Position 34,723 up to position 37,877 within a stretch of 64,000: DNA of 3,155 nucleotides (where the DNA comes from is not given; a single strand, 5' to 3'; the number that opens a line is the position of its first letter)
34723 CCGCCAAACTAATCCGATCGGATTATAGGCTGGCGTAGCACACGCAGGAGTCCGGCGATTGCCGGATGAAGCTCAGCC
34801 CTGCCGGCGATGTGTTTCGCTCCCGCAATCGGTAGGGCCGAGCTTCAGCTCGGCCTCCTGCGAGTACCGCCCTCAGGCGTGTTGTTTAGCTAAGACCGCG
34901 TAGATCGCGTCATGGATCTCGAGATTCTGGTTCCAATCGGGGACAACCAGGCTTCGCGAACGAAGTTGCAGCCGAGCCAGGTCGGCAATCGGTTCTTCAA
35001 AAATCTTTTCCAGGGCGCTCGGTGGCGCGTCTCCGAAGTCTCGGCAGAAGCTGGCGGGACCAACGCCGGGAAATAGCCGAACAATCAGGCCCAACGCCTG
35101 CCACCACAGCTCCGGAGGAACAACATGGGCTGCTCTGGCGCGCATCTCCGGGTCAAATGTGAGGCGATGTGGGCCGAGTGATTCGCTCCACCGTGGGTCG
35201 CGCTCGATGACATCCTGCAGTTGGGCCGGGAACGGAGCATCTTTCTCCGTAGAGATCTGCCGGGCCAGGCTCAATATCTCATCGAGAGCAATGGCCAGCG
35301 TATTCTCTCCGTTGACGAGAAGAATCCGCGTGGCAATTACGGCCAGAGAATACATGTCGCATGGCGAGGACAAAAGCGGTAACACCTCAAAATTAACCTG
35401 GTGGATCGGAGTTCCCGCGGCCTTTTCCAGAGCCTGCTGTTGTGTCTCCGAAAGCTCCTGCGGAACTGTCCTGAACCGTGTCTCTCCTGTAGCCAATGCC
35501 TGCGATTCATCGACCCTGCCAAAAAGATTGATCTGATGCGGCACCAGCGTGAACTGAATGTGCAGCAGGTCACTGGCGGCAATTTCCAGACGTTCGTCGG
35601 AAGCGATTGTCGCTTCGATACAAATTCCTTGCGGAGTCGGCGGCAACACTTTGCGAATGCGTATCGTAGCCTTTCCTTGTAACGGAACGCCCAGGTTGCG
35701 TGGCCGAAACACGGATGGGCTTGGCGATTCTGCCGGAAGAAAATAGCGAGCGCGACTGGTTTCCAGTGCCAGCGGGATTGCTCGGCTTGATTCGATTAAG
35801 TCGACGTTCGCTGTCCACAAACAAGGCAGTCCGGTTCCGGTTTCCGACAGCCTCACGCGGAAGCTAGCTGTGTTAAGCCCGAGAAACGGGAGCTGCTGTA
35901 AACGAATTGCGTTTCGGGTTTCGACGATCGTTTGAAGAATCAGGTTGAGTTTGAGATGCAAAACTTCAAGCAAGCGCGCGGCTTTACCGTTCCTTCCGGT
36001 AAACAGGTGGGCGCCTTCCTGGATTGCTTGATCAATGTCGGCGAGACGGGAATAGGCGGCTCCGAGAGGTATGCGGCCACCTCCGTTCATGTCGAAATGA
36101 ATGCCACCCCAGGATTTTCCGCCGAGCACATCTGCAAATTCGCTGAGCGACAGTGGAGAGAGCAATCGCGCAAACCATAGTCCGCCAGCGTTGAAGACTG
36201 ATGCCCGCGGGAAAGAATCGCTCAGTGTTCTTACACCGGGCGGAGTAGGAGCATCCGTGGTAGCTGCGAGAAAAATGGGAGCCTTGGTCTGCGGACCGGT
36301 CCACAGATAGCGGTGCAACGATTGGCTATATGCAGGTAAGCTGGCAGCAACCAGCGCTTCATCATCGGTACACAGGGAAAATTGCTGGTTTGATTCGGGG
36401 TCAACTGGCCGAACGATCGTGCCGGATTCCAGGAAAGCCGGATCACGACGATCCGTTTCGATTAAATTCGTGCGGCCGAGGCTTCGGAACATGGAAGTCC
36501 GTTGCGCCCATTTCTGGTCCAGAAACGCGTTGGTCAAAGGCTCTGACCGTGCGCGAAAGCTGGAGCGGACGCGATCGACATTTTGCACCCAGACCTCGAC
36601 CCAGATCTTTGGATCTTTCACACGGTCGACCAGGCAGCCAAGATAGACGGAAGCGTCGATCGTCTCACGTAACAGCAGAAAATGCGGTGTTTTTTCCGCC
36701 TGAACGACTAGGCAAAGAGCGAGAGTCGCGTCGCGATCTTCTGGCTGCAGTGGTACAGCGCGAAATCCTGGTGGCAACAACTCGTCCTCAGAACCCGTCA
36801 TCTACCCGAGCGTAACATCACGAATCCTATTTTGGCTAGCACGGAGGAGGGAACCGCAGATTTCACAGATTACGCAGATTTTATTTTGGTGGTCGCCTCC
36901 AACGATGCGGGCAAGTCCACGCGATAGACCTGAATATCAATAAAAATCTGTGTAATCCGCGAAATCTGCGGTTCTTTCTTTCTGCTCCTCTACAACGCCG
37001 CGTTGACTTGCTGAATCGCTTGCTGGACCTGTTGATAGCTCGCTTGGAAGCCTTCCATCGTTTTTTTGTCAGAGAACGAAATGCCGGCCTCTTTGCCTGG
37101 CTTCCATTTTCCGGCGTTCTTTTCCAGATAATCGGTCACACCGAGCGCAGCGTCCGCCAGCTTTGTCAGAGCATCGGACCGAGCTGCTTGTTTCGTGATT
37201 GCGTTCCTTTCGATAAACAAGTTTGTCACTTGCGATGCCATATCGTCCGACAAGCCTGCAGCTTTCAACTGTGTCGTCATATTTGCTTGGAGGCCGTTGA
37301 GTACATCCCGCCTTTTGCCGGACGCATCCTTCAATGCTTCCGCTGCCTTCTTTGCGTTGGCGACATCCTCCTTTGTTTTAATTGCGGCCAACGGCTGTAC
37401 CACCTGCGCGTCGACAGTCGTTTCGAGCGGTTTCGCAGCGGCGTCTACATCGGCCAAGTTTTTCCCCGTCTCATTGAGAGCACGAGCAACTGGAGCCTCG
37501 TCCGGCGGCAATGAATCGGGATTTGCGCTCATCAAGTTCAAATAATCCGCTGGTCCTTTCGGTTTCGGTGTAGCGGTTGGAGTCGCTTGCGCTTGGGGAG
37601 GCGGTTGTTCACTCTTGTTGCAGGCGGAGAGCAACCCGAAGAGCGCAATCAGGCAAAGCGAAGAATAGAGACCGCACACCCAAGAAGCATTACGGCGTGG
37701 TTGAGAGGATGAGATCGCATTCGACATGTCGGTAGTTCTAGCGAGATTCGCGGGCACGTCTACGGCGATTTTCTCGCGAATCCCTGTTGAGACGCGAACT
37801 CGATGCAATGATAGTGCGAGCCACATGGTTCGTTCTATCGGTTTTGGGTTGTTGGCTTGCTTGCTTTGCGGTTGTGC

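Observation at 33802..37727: Three-gene block of unassignable envelope proteins: best candidate for an undescribed system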

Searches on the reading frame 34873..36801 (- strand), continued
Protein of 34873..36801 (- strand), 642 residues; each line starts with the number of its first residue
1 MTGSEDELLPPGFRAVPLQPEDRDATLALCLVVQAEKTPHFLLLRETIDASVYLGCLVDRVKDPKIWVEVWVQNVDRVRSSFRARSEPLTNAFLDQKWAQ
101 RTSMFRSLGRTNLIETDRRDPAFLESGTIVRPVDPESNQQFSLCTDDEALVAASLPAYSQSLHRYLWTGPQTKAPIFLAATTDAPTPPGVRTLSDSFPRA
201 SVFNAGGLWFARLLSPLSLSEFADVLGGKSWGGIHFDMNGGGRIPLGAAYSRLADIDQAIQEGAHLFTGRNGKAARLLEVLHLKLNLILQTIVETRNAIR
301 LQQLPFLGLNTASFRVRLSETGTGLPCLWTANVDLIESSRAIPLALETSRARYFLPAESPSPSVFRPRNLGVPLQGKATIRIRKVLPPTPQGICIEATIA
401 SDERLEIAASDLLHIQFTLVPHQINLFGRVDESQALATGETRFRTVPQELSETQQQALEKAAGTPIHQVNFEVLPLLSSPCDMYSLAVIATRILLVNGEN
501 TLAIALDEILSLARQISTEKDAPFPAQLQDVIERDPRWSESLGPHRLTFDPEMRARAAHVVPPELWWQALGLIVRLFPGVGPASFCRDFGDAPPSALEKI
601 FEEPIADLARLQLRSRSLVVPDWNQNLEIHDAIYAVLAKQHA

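Call 56: search_protein_families(library=pfam, proteins=[L016:14657-15664:+, L016:15792-16316:+, L016:16329-17831:+, L016:17966-18451:+, L016:18473-19273:+, L016:19337-19840:+, L016:19797-21698:+, L016:9200-9706:-, L016:1804-3624:-, L016:359-1678:+], max_evalue=0.01)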
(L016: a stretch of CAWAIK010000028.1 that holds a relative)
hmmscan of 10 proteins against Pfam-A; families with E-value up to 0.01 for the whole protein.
L016:14657-15664:+ (335 aa): 1 family
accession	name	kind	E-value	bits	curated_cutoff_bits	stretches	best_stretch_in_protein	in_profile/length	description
PF06812.17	ImpA_N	-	1e-33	116.4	26.9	1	3-121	1-117/119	ImpA, N-terminal, type VI secretion system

L016:15792-16316:+ (174 aa): 1 family
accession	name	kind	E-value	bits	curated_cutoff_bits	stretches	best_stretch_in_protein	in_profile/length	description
PF05591.17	T6SS_VipA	-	2e-57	193.8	24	1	11-160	2-152/155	Type VI secretion system, VipA, VC_A0107 or Hcp2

L016:16329-17831:+ (500 aa): 2 families
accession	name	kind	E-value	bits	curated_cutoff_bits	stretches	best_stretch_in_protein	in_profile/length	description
PF05943.17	VipB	-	2.4e-134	447.5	27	1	71-373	2-301/301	EvpB/VC_A0108, tail sheath N-terminal domain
PF18945.5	VipB_2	-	4.5e-45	152.9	27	1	383-493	2-112/112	EvpB/VC_A0108, tail sheath gpW/gp25-like domain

L016:17966-18451:+ (161 aa): 1 family
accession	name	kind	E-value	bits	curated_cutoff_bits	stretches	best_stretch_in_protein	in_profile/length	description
PF05638.18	T6SS_HCP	-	2.4e-41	141.5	23.5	1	6-135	1-129/129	Type VI secretion system effector, Hcp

L016:18473-19273:+ (266 aa): 2 families
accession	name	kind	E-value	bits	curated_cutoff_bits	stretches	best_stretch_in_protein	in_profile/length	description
PF07024.18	ImpE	-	6.7e-45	152.5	25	1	138-258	1-122/122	ImpE protein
PF14559.12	TPR_19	-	5.4e-06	27.1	25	1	6-62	1-57/68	Tetratricopeptide repeat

L016:19337-19840:+ (167 aa): 1 family
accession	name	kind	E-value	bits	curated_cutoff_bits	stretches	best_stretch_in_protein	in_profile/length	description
PF04965.19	GPW_gp25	-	3.6e-11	43.1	27.2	1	41-141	3-95/96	Baseplate wedge protein gp25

L016:19797-21698:+ (633 aa): 1 family
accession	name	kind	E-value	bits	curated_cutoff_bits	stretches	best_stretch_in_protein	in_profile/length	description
PF05947.17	T6SS_TssF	-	2.5e-217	723.7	25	1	13-630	1-608/608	Type VI secretion system, TssF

L016:9200-9706:- (168 aa): 2 families
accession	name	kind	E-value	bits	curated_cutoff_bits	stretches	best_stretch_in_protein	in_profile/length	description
PF11533.15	AtzH-like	-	0.0004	20.6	27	1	62-166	26-123/126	AtzH-like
PF14534.12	DUF4440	-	0.0035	18.2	25.2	1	54-158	7-107/107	Domain of unknown function (DUF4440)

L016:1804-3624:- (606 aa): 2 families
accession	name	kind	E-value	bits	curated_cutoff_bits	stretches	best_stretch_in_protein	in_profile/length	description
PF00582.32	Usp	-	9.2e-06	26.7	24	1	486-592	17-129/141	Universal stress protein family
PF00324.27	AA_permease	-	0.0078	15.4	24.6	1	303-360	292-349/470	Amino acid permease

L016:359-1678:+ (439 aa): 0 families

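Call 72: search_protein_families(library=pfam, proteins=[L020:1441-4782:+, L020:14-1405:+, L020:4727-5566:+, L014:12014-15403:+, L014:16187-20020:+, L033:12559-13497:-, L035:13056-14117:+, L033:20055-20975:-, L033:12021-12575:+, L035:5425-6357:+], max_evalue=0.05)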
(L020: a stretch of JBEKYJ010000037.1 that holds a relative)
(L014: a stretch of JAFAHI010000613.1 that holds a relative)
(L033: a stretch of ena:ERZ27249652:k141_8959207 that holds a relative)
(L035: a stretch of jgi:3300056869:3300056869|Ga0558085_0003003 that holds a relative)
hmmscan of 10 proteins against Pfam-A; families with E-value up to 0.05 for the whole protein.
L020:1441-4782:+ (1113 aa): 5 families
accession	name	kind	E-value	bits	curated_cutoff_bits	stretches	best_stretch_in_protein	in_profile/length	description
PF05954.17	Phage_GPD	-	2.6e-111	372.1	30.1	1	30-327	2-302/305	Phage tail baseplate hub (GPD)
PF22178.3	Gp5_trimer_C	-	1e-22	80.8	30.9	1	469-578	1-110/112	Bacteriophage T4 gp5 C-terminal trimerisation domain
PF04717.18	Phage_base_V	-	1.3e-14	54.7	23.8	1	384-452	11-75/75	Type VI secretion system/phage-baseplate injector OB domain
PF20093.5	DUF6484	-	0.0015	19.6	27.6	1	428-451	38-61/61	Domain of unknown function (DUF6484)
PF04790.18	Sarcoglycan_1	-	0.0087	15.8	32.5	1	493-650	76-224/259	Sarcoglycan complex subunit protein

L020:14-1405:+ (463 aa): 16 families
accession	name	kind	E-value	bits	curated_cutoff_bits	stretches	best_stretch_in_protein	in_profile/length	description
PF07724.20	AAA_2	-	2.6e-52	177.6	27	1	195-361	1-164/166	AAA domain (Cdc48 subfamily)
PF10431.15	ClpB_D2-small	-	1.6e-16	60.6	21.9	1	368-444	1-77/81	C-terminal, D2-small domain, of ClpB protein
PF07728.20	AAA_5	-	1.8e-09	38.2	22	1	200-313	2-117/139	AAA domain (dynein-related subfamily)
PF00004.35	AAA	-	9e-08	33.1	21.2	1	201-285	2-73/131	ATPase family associated with various cellular activities (AAA)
PF06414.18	Zeta_toxin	-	5.2e-05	23.2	22.3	1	192-240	12-58/199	Zeta toxin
PF00158.32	Sigma54_activat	-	0.00073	19.7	20.2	1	198-299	23-123/168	Sigma-54 interaction domain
PF13401.12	AAA_22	-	0.0089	16.8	27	0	198-237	6-45/130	AAA domain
PF20720.3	nSTAND3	-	0.0096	16.1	27.2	1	198-240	18-58/155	Novel STAND NTPase 3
PF13191.12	AAA_16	-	0.012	16.6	32.6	1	188-224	14-51/167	AAA ATPase domain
PF09762.14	CCDC93_CC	-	0.016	14.7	30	1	13-63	225-274/429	CCDC93 coiled-coil domain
PF13238.12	AAA_18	-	0.019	15.9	29.4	0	201-222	2-24/128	AAA domain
PF21773.2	ODAD1_CC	-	0.023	14.2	27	1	11-75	199-264/287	ODAD1 central coiled coil region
PF12775.13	AAA_7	-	0.031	14.3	25.8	0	200-242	36-78/181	P-loop containing dynein motor region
PF07475.17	Hpr_kinase_C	-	0.037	14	33.3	0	197-236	19-53/171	HPr Serine kinase C-terminal domain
PF00437.27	T2SSE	-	0.041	13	24.9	0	194-237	139-183/370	Type II/IV secretion system protein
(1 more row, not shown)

L020:4727-5566:+ (279 aa): 1 family
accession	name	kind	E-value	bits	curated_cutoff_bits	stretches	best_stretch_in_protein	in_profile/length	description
PF22042.2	EF-G_D2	-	0.0071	16.9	27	0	229-249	55-75/84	Elongation factor G domain 2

L014:12014-15403:+ (1129 aa): 8 families
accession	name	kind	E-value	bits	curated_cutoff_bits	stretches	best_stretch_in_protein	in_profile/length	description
PF00069.31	Pkinase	-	3.2e-48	164.9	31.7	1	22-270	6-255/263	Protein kinase domain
PF07714.23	PK_Tyr_Ser-Thr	-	4.6e-33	115.1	23.1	1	22-268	6-250/258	Protein tyrosine and serine/threonine kinase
PF08308.17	PEGA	-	4.2e-19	68.7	20.8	2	734-800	3-69/71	PEGA domain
PF01636.29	APH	-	3e-08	34.2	23.2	1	117-166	147-198/239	Phosphotransferase enzyme family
PF14531.12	Kinase-like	-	5.6e-07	29.5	25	1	100-266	130-289/289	Kinase-like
PF17667.7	Pkinase_fungal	-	7.6e-05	22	24.1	1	107-206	281-376/387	Fungal protein kinase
PF08238.18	Sel1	-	0.00043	21.2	30.7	0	908-940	1-34/36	Sel1 repeat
PF13620.12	CarboxypepD_reg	-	0.011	16.5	32.3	0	759-794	41-77/82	Carboxypeptidase regulatory-like domain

L014:16187-20020:+ (1277 aa): 2 families
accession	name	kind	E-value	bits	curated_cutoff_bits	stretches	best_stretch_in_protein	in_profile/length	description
PF03797.25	Autotransporter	-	1e-59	202.8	26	1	1010-1256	1-255/255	Autotransporter beta-domain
PF12951.13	PATR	-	2e-53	178.5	27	8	262-291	1-30/30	Passenger-associated-transport-repeat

L033:12559-13497:- (312 aa): 0 families

L035:13056-14117:+ (353 aa): 0 families

L033:20055-20975:- (306 aa): 0 families

L033:12021-12575:+ (184 aa): 0 families

L035:5425-6357:+ (310 aa): 2 families
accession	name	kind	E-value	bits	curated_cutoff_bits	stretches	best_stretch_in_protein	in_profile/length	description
PF20232.3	T6SS_FHA_C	-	0.0064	16.8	23.7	1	242-298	113-174/180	C-terminal domain of Type VI secretion system FHA protein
PF24615.2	Spectrin_Anc-1_2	-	0.013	16.2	28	0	12-64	52-103/105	Nuclear anchorage protein 1, spectrin repeat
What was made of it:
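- L020: clpV plus vgrG (call 72).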

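Call 80: find_encoding_contigs(protein=P0274, flank=10000, max_places=1)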
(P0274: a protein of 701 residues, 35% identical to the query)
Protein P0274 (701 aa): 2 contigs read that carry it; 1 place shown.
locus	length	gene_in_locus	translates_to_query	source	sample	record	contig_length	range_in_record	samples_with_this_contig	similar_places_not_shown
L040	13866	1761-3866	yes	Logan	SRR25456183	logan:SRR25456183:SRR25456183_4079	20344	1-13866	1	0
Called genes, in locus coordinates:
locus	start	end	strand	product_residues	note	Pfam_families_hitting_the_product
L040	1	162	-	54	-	?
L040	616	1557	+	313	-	PF05552:MS_channel_1st_1, PF00924:MS_channel_2nd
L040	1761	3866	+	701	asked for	-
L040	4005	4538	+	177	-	-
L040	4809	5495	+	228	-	PF09850:DotU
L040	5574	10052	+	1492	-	PF14331:IcmF-related_N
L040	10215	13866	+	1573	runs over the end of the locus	PF03781:FGE-sulfatase (weak)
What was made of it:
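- L040: B, lipoprotein, tssL, tssM (call 80).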

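Call 81: find_encoding_contigs(protein=P0275, flank=10000, max_places=1)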
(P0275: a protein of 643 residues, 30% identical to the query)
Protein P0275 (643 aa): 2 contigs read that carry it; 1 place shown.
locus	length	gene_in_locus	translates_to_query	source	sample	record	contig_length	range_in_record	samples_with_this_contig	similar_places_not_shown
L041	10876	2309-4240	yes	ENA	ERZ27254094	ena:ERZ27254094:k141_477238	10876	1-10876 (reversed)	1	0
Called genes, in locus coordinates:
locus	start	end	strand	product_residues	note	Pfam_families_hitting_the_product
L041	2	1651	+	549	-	?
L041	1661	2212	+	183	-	-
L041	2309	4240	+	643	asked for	-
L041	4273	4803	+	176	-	-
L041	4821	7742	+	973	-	-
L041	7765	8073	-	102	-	-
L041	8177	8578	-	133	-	-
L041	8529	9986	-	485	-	PF14236:DruA, PF13808:DDE_Tnp_1_assoc (weak), PF01609:DDE_Tnp_1 (weak)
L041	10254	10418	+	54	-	-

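Call 82: find_encoding_contigs(protein=P0272, flank=10000, max_places=1)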
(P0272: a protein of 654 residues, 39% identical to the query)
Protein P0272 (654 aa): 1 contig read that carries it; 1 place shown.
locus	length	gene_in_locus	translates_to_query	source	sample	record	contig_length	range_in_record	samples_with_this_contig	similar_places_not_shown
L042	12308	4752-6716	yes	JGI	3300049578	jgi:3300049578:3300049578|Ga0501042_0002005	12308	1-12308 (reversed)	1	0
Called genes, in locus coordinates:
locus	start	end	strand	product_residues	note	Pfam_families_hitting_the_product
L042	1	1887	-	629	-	?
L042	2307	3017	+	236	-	PF00730:HhH-GPD, PF00633:HHH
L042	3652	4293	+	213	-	PF01936:NYN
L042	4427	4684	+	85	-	PF05488:PAAR_motif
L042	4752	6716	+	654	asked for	-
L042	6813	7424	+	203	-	-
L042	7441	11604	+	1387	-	-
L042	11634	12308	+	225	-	?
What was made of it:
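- B lies directly after PAAR in L042 (call 82) and within 5-9 kb of vgrG/clpV in L020 (call 72).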

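Call 86: search_solved_structures(query=A4, max_evalue=10)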
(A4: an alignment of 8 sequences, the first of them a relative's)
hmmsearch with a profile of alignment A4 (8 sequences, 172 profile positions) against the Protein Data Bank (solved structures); distinct sequences matched with E-value up to 10: 1.
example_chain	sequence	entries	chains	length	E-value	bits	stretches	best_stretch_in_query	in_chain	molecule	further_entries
2xyb_A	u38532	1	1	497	1.6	11.6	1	15-72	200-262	LACCASE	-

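Call 87: search_protein_families(library=ncbifam, proteins=[L033:12021-12575:+, L032:4345-4878:+, L040:4005-4538:+, L042:6813-7424:+, L033:12559-13497:-, L035:13056-14117:+, L033:20055-20975:-, L035:5425-6357:+, L042:7441-11604:+, L041:4821-7742:+], max_evalue=0.1)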
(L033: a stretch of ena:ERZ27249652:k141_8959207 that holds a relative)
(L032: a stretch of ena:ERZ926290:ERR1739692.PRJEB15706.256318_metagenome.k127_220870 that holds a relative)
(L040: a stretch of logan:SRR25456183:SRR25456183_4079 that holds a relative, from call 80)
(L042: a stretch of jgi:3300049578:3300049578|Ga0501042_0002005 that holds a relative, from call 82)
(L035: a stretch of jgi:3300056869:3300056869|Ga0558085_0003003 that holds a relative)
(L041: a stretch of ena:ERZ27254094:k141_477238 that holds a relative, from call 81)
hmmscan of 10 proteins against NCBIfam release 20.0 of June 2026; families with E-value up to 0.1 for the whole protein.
L033:12021-12575:+ (184 aa): 0 families

L032:4345-4878:+ (177 aa): 2 families
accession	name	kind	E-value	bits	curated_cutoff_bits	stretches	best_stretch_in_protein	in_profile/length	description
NF007319.0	PRK09810.1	equivalog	0.06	13.3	86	1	1-22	1-21/41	lipoprotein antitoxin entericidin A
NF041731.2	transpos_ISH6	equivalog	0.098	11.4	240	0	105-125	379-399/414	ISH6 family transposase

L040:4005-4538:+ (177 aa): 0 families

L042:6813-7424:+ (203 aa): 0 families

L033:12559-13497:- (312 aa): 0 families

L035:13056-14117:+ (353 aa): 0 families

L033:20055-20975:- (306 aa): 0 families

L035:5425-6357:+ (310 aa): 0 families

L042:7441-11604:+ (1387 aa): 0 families

L041:4821-7742:+ (973 aa): 0 families

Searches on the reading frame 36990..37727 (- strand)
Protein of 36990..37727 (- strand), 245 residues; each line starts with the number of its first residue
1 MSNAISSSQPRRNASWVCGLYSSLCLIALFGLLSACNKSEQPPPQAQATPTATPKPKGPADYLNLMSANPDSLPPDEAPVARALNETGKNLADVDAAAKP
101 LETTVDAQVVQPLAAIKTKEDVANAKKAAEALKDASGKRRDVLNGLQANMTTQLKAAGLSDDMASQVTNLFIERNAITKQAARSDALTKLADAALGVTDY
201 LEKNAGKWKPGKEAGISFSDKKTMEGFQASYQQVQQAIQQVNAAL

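Call 3: search_protein_families(library=pfam, proteins=[window:36990-37727:-], max_evalue=1)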
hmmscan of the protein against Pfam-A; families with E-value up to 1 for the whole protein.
window:36990-37727:- (245 aa): 1 family
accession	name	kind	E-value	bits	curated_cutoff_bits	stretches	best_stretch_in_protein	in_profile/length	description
PF02229.22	PC4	-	0.076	13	25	1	199-220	24-43/52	Transcriptional Coactivator p15 (PC4)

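Call 4: search_protein_families(library=ncbifam, proteins=[window:36990-37727:-], max_evalue=1)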
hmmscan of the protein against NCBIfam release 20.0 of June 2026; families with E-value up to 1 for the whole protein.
window:36990-37727:- (245 aa): 0 families

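Call 5: search_protein_families(library=padloc, proteins=[window:36990-37727:-], max_evalue=1)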
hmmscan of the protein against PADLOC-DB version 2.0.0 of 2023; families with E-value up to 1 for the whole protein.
window:36990-37727:- (245 aa): 0 families

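Call 74: search_solved_structures(query=window:36990-37727:-, max_evalue=10)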
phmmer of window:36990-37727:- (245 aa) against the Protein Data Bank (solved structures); distinct sequences matched with E-value up to 10: 6.
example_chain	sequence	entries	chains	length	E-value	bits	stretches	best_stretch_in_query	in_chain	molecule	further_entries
6yo6_A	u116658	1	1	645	0.62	13.2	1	51-132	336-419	iC3b1 alpha chain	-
6ehg_A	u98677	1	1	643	0.62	13.2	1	51-132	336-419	Complement C3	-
9rbo_B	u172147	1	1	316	1.1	12.5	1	51-132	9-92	Complement C3 beta chain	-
2pju_A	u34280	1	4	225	1.7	11.8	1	139-188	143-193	Propionate catabolism operon regulatory protein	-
9dqh_A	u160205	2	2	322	2.1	11.5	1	9-38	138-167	Mas-related G-protein coupled receptor member D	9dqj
7y12_R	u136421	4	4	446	7.9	9.6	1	9-38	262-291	Soluble cytochrome b562,Mas-related G-protein coupled receptor member D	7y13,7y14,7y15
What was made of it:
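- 36990..37727 (-): A: 245-aa lipoprotein (signal peptide plus lipobox LSAC). It is specific to the window's clade and diverges from a lipoprotein amidase. No hit in Pfam, NCBIfam, PADLOC or PDB (calls 3-5, 74).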
